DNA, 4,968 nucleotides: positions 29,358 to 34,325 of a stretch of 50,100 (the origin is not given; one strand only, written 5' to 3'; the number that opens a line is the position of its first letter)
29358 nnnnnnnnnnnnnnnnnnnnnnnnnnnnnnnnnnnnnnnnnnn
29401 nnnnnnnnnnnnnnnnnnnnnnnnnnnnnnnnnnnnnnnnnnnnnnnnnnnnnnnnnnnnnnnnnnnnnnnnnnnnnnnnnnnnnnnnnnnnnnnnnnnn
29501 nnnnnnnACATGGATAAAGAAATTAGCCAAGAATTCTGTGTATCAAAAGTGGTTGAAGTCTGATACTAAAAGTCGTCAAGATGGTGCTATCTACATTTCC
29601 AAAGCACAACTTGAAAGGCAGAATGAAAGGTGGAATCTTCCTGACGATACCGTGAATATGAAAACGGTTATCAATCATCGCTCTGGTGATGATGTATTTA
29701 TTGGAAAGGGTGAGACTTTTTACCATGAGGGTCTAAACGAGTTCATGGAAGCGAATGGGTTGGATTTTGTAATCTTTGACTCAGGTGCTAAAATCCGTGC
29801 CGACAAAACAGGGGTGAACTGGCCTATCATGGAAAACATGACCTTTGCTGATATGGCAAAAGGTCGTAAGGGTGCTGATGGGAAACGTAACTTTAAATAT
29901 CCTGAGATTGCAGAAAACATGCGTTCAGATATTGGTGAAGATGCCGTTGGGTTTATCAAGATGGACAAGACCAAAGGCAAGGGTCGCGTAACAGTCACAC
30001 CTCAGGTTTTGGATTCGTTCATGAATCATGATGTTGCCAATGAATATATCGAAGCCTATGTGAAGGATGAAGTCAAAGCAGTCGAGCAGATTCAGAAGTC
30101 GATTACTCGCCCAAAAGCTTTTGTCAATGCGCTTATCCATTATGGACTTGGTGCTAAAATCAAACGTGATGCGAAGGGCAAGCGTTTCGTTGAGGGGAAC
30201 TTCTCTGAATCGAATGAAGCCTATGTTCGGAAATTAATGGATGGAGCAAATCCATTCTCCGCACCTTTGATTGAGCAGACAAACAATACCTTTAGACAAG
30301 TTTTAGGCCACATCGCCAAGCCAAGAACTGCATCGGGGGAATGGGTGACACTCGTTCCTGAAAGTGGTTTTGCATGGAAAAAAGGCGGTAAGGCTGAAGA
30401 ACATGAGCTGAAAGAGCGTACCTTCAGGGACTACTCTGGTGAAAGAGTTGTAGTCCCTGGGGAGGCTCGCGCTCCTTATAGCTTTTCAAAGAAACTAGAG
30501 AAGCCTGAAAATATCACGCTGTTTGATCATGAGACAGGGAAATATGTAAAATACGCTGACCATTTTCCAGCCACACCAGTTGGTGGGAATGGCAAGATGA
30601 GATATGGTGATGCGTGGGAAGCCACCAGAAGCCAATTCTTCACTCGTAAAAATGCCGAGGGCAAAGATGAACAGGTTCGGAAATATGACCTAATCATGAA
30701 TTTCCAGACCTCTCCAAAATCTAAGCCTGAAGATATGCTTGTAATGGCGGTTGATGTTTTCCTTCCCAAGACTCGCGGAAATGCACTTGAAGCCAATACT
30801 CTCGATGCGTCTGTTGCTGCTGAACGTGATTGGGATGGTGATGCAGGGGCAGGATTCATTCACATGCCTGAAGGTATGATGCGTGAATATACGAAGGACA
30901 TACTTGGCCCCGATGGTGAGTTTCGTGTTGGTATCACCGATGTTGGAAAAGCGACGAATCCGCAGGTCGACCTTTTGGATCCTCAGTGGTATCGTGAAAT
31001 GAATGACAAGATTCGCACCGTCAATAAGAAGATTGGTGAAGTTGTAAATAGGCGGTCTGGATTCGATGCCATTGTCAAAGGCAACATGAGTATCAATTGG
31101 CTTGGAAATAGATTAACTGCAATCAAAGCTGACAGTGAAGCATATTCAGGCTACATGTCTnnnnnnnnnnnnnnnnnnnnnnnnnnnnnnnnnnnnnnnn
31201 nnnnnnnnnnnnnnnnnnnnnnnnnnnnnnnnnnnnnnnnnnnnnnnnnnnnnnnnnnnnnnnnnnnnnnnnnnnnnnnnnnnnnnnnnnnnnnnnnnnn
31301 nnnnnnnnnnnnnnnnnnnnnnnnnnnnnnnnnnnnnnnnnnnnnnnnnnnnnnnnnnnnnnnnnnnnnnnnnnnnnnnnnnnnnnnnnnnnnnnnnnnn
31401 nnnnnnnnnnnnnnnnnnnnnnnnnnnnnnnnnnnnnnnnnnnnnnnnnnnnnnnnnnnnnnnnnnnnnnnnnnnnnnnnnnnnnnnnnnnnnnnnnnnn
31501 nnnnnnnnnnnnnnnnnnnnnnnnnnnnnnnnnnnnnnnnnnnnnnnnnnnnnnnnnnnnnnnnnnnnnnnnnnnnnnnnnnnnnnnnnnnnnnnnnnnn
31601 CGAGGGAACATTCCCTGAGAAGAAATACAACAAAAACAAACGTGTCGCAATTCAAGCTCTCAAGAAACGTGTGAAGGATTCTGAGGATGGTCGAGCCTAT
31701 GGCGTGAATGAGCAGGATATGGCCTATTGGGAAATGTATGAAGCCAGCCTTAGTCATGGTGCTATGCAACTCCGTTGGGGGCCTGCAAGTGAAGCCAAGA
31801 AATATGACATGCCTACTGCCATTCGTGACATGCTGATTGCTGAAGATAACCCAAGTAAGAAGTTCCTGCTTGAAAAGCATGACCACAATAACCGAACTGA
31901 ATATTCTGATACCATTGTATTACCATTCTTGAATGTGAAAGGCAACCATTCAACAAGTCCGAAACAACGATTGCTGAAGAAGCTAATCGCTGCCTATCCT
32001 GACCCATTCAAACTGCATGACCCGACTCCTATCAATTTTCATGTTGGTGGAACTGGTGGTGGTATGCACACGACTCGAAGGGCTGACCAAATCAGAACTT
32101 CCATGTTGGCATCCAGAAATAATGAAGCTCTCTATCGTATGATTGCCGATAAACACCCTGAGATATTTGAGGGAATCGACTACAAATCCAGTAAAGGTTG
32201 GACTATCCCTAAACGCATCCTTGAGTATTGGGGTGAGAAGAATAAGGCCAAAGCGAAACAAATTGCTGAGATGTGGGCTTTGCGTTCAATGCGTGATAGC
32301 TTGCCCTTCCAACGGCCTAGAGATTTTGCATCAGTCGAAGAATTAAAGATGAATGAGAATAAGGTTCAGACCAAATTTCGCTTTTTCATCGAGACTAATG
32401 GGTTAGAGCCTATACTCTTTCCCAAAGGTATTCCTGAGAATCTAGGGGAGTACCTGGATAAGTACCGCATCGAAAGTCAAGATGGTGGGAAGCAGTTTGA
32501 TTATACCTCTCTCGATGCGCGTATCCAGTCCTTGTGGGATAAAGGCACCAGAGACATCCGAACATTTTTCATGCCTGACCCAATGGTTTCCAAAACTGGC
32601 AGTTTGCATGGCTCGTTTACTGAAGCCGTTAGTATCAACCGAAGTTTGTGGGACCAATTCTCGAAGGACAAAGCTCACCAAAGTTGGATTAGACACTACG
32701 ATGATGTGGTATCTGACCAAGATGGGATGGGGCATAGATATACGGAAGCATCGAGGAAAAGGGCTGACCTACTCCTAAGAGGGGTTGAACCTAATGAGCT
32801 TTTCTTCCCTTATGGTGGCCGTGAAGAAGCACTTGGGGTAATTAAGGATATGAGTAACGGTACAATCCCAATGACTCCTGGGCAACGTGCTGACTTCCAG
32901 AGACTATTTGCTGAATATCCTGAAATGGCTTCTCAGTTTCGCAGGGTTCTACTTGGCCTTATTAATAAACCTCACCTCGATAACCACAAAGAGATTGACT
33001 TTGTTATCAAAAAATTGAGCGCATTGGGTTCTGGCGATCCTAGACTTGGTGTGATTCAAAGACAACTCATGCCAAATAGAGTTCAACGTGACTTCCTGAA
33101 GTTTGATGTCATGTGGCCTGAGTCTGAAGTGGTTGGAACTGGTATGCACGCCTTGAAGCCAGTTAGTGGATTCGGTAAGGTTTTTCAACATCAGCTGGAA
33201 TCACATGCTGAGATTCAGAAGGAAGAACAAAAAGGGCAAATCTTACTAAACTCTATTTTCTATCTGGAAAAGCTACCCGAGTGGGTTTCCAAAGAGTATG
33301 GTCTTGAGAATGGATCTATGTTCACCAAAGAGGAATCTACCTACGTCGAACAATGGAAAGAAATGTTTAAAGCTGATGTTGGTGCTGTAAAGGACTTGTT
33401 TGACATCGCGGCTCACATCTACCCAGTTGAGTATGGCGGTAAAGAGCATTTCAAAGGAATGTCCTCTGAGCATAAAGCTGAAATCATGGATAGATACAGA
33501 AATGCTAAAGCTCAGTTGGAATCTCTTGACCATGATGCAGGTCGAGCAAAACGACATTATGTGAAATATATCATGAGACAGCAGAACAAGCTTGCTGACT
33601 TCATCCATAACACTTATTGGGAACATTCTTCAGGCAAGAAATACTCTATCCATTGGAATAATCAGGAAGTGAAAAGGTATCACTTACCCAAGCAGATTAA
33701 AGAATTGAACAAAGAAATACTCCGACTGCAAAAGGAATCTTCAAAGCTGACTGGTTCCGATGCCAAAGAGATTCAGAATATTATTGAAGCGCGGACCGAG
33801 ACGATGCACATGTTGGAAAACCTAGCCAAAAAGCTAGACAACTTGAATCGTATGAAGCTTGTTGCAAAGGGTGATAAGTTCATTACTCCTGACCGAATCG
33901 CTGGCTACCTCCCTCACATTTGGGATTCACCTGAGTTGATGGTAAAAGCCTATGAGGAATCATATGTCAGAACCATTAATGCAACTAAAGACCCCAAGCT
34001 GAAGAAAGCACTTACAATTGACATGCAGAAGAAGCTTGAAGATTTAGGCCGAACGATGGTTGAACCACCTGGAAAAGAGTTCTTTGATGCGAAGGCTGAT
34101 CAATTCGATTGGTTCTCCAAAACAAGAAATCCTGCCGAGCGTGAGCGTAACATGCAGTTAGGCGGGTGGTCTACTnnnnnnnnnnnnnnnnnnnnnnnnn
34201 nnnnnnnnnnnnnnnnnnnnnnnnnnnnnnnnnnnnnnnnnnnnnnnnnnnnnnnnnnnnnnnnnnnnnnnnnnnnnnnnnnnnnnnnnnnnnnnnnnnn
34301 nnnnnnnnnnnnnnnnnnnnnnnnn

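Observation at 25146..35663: A 10.5-kb single ORF (21% of the genome) with a mosaic ejection-protein architecture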

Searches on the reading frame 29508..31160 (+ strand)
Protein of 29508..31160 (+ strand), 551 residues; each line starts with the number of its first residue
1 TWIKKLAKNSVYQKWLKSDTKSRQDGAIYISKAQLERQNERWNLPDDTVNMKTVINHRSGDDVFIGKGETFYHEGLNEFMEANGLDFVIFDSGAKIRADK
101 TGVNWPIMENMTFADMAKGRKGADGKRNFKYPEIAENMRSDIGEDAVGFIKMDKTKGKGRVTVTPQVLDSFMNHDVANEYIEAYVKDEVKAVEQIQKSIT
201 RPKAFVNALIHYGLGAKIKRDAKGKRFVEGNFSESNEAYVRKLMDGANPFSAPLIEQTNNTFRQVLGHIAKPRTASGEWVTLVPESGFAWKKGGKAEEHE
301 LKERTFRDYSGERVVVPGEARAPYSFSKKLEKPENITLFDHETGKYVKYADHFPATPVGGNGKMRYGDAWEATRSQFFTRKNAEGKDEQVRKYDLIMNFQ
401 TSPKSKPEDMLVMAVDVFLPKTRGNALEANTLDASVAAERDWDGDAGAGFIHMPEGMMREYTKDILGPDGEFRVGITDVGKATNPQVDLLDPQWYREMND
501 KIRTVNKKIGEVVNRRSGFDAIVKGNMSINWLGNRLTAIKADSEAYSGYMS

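Call 51: search_solved_structures(query=A3, max_evalue=10, show_alignments=3)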
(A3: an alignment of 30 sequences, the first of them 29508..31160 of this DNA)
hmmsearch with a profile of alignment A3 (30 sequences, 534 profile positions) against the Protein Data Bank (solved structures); distinct sequences matched with E-value up to 10: 5.
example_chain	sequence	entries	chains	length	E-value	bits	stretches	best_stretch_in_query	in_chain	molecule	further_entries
6w2r_A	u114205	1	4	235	0.51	12.5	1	144-272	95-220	Junction 19 DHR54-DHR79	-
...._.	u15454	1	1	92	0.7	12.1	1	194-238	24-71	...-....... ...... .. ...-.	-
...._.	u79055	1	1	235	1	11.5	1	154-275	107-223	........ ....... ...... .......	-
8e0o_B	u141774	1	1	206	6.9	8.8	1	161-271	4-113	hetBGL03-15-18b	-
5cwk_A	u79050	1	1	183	7.4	8.7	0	196-240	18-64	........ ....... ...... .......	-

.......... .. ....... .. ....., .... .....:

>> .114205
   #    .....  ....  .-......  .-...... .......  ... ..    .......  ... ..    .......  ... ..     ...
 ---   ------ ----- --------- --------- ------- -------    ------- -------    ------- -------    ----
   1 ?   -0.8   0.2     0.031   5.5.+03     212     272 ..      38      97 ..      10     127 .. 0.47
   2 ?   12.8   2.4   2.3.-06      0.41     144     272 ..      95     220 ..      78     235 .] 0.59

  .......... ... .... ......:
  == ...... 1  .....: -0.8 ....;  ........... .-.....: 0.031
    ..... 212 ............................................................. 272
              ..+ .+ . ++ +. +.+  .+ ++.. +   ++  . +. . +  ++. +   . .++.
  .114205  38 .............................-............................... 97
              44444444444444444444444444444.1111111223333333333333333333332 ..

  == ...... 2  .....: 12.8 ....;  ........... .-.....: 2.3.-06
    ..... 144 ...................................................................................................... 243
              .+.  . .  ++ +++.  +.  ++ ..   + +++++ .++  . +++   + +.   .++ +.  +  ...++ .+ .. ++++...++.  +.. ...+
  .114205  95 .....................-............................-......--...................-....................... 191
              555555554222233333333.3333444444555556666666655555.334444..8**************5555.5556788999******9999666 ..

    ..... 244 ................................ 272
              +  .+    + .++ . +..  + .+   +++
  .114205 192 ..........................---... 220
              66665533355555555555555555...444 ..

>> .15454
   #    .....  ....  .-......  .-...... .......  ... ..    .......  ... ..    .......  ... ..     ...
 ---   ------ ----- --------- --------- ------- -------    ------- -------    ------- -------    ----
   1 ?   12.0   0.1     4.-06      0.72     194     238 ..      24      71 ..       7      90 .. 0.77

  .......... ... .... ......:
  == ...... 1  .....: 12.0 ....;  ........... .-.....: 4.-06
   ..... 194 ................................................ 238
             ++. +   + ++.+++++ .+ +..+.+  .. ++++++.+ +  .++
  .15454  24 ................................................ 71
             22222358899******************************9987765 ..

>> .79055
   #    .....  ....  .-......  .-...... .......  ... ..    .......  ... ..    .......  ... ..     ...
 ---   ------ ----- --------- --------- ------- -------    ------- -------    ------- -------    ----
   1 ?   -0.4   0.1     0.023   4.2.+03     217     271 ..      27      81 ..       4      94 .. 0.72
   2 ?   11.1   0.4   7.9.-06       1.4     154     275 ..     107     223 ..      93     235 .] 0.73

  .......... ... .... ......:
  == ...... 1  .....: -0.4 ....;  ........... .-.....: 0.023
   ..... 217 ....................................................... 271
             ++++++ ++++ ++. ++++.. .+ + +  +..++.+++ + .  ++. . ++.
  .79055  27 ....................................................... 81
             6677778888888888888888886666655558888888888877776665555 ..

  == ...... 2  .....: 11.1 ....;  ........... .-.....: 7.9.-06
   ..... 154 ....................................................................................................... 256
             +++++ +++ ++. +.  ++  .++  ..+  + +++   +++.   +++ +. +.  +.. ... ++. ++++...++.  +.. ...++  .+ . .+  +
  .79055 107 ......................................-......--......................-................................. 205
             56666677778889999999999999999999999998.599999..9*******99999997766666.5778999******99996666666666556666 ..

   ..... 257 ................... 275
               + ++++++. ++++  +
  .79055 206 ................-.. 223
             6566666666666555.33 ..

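Call 64: predict_structure(alignment_id=A3)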
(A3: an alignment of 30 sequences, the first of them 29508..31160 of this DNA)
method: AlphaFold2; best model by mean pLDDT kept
length: 551 residues; sequences in the alignment: 30
mean_pLDDT: 75.3   pTM: 0.74
mean pLDDT of the five models: 75.3, 75.2, 72.4, 71.9, 68.7
residues with pLDDT >= 90: 81; 70-90: 298; 50-70: 107; < 50: 65
segments of 3 or more residues with pLDDT < 50: 100-110, 475-492, 494-496, 530-532, 534-536, 538-551
pLDDT, mean of each block of 10 residues (from residue 1): 69 64 74 91 84 85 83 82 84 69 40 61 62 63 84 74 78 79 86 83 85 82 79 79 87 85 78 88 74 64 88 88 92 95 93 87 93 89 85 93 67 91 87 79 80 88 75 51 36 47 51 53 50 48 43 31
secondary structure, 60 per line:
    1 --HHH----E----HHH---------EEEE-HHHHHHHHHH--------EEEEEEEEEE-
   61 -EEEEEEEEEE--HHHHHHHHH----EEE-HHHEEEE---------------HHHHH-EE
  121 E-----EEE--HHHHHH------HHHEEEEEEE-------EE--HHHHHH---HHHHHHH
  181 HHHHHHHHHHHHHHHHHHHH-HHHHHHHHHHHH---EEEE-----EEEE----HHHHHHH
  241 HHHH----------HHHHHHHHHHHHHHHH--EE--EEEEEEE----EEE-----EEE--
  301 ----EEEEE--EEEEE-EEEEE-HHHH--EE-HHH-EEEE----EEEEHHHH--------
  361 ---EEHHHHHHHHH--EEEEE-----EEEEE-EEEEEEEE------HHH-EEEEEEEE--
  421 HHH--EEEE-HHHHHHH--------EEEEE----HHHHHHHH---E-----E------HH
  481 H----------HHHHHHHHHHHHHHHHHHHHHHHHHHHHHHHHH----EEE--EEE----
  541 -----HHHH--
elements in order: E27-30 H32-41 E50-59 E62-71 H74-82 E87-89 E94-97 H113-117 E119-121 E127-129 H132-137 E147-153 H165-170 H174-200 H202-213 E217-220 E226-229 H234-244 H255-270 E277-283 E288-290 E296-298 E305-309 E312-316 E318-322 H324-327 E337-340 E345-348 H349-352 H366-374 E377-381 E387-391 E393-400 E411-418 E426-429 H431-437 E446-450 H455-462 H492-524 E529-531 E534-536 H546-549

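Call 66: fold_search(model_id=the predicted structure, library=pdb)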
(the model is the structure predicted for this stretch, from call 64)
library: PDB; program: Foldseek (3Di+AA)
matches with E <= 10: 407; with E <= 0.001: 14
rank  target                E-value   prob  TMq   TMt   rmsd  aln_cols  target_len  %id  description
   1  6vr4_A                1.3e-08  1.00  0.39  0.12   9.9       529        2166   11  Virion-packaged DNA-dependent RNA polymerase of crAss-like phage phi14:2 (released 2020-07-29)
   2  2j7n_A                3.8e-07  1.00  0.36  0.22  11.7       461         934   12  Structure of the RNAi polymerase from Neurospora crassa (released 2006-12-13)
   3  2j7n_B                7.1e-07  1.00  0.34  0.22  11.4       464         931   12  Structure of the RNAi polymerase from Neurospora crassa (released 2006-12-13)
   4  7y7s_A                1.3e-06  1.00  0.35  0.22  11.1       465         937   12  QDE-1 in complex with DNA template, RNA primer and AMPNPP (released 2022-09-28)
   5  7y7r_A                1.6e-06  1.00  0.36  0.22  11.3       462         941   12  QDE-1 in complex with DNA template, RNA primer and 3'-dGTP (released 2022-09-28)
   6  7y7q_A                2.7e-06  1.00  0.36  0.22  11.3       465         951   12  QDE-1 in complex with RNA template, RNA primer and 3'-dGTP (released 2022-09-28)
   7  7y7q_B                2.9e-06  1.00  0.33  0.22  11.5       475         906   12  QDE-1 in complex with RNA template, RNA primer and 3'-dGTP (released 2022-09-28)
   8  7y7t_B                4.0e-06  1.00  0.33  0.21  11.6       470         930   11  QDE-1 in complex with 12nt DNA template, ATP and 3'-dGTP (released 2022-09-28)
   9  5fsw_A                4.8e-06  1.00  0.35  0.22  11.7       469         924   13  RNA dependent RNA polymerase QDE-1 from Thielavia terrestris (released 2016-03-02)
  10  7y7t_A                5.1e-06  1.00  0.35  0.22  12.2       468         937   12  QDE-1 in complex with 12nt DNA template, ATP and 3'-dGTP (released 2022-09-28)
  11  5fsw_B                7.5e-06  1.00  0.35  0.22  12.3       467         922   13  RNA dependent RNA polymerase QDE-1 from Thielavia terrestris (released 2016-03-02)
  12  7y7r_B                1.2e-05  1.00  0.35  0.23  11.2       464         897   12  QDE-1 in complex with DNA template, RNA primer and 3'-dGTP (released 2022-09-28)
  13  7roz                  1.3e-04  1.00  0.32  0.18  11.7       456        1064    9  Structure of RNA-dependent RNA polymerase 2 (RDR2) from Arabidopsis thaliana (released 2021-12-08)
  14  7rqs                  2.2e-04  1.00  0.36  0.20  12.8       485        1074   10  Arabidopsis RNA-dependent RNA polymerase 2 (released 2021-12-08)
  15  5m5x_A                1.4e-03  0.77  0.16  0.07  24.6       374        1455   11  RNA Polymerase I elongation complex 1 (released 2016-12-21)
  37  8h0v_A                5.4e-03  0.60  0.13  0.06  19.8       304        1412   13  RNA polymerase II transcribing a chromatosome (type I) (released 2022-12-07)
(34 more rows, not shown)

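Call 109: search_protein_representatives(alignment_id=A3)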
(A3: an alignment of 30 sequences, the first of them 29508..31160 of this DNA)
Query: 30 sequences, 534 profile positions. Proteins with E-value up to 0.001 (for the whole library): 479; up to 1e-10: 414; up to 1e-30: 308. The best 150 are listed.
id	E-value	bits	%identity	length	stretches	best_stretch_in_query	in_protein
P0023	2.0e-169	581.5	-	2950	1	6-527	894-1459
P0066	1.4e-158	545.8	-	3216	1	2-533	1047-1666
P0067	2.6e-154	531.7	-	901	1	2-533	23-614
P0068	1.2e-152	526.2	-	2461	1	3-532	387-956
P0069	1.3e-152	526.0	-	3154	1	7-532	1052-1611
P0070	4.0e-149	514.5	-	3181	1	1-534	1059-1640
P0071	2.3e-146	505.4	-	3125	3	6-526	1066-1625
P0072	2.5e-146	505.3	-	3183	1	7-533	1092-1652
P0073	8.1e-145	500.3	-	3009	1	2-532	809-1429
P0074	4.2e-141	488.1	-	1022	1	7-532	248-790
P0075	3.9e-140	484.9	-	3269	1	1-533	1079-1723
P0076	1.2e-139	483.3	-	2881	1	9-530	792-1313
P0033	2.8e-138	478.7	-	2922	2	2-534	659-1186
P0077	8.4e-138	477.2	-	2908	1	6-533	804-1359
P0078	4.5e-137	474.8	-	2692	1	1-533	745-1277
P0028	5.9e-123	428.2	-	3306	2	3-533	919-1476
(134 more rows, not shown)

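Call 117: fold_search(model_id=the predicted structure, library=viral)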
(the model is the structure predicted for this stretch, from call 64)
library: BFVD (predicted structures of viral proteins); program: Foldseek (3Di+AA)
matches with E <= 10: 401; with E <= 0.001: 29
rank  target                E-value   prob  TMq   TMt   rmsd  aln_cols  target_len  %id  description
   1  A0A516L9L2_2          1.6e-20  1.00  0.58  0.23   5.3       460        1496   17  (no name in the UniProt tables at hand)
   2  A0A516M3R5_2          7.3e-18  1.00  0.56  0.24  16.6       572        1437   16  (no name in the UniProt tables at hand)
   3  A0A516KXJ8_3          6.0e-12  1.00  0.41  0.22  11.1       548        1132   13  (no name in the UniProt tables at hand)
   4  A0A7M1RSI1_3          1.5e-11  1.00  0.41  0.17  21.2       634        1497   12  Uncharacterized protein [uncultured phage cr4_1]
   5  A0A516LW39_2          1.7e-11  1.00  0.48  0.25   9.2       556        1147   12  (no name in the UniProt tables at hand)
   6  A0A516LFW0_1          5.7e-11  1.00  0.41  0.19  12.2       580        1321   12  (no name in the UniProt tables at hand)
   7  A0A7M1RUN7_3          1.9e-09  1.00  0.43  0.22   8.9       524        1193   11  DNA helicase [uncultured phage cr50_1]
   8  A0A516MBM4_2          3.0e-08  1.00  0.40  0.19  10.0       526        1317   10  (no name in the UniProt tables at hand)
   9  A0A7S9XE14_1          4.6e-08  1.00  0.38  0.25  10.3       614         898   12  Uncharacterized protein [Virus NIOZ-UU157]
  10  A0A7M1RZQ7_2          5.8e-08  1.00  0.36  0.18  15.0       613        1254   11  ART-PolyVal-like domain-containing protein [uncultured phage cr116_1]
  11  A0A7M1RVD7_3          7.7e-08  1.00  0.40  0.20  10.8       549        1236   11  DNA helicase [uncultured phage cr118_1]
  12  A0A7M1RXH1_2          1.9e-07  1.00  0.35  0.15  13.3       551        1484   12  Uncharacterized protein [uncultured phage cr108_1]
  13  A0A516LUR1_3          2.0e-07  1.00  0.40  0.22   9.7       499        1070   14  (no name in the UniProt tables at hand)
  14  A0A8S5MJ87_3          4.9e-07  1.00  0.35  0.17  12.0       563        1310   12  ATP dependent DNA helicase [CrAss-like virus sp. ctcfK29]
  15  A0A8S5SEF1            7.3e-07  1.00  0.37  0.36   8.7       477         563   12  RNA-dependent RNA polymerase [Siphoviridae sp. ctnpt50]
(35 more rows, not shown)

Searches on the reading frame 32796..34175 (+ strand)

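Call 67: search_protein_families(library=pfam, proteins=[window:32796-34175:+], max_evalue=5)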
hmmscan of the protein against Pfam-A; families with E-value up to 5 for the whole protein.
window:32796-34175:+ (460 aa): 5 families
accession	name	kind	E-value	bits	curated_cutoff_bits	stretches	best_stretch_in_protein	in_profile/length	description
PF02601.20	Exonuc_VII_L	-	0.0053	16.7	35.9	1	206-359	136-278/315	Exonuclease VII, large subunit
PF20620.4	DUF6805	-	0.014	16.1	27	1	250-314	39-105/133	Family of unknown function (DUF6805)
PF04645.17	DUF603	-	0.16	12.1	22.6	1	162-256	42-136/181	Protein of unknown function, DUF603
PF16043.11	DUF4795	-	0.17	11.7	34.8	1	299-354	7-58/208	Domain of unknown function (DUF4795)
PF05852.16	DUF848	-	0.53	10.8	25.3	1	290-353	51-114/145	Gammaherpesvirus protein of unknown function (DUF848)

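Call 68: search_protein_families(library=ncbifam, proteins=[window:32796-34175:+], max_evalue=5)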
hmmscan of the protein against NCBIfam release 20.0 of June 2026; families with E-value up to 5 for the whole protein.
window:32796-34175:+ (460 aa): 2 families
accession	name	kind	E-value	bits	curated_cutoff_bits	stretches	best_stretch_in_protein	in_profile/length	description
NF007649.0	PRK10318.3-1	equivalog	0.15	12.8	180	1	341-364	26-49/88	hypothetical protein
NF038010.1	ABC_adapt_DarC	equivalog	1.6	7.3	450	1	232-313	142-219/417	darobactin export ABC transporter periplasmic adaptor subunit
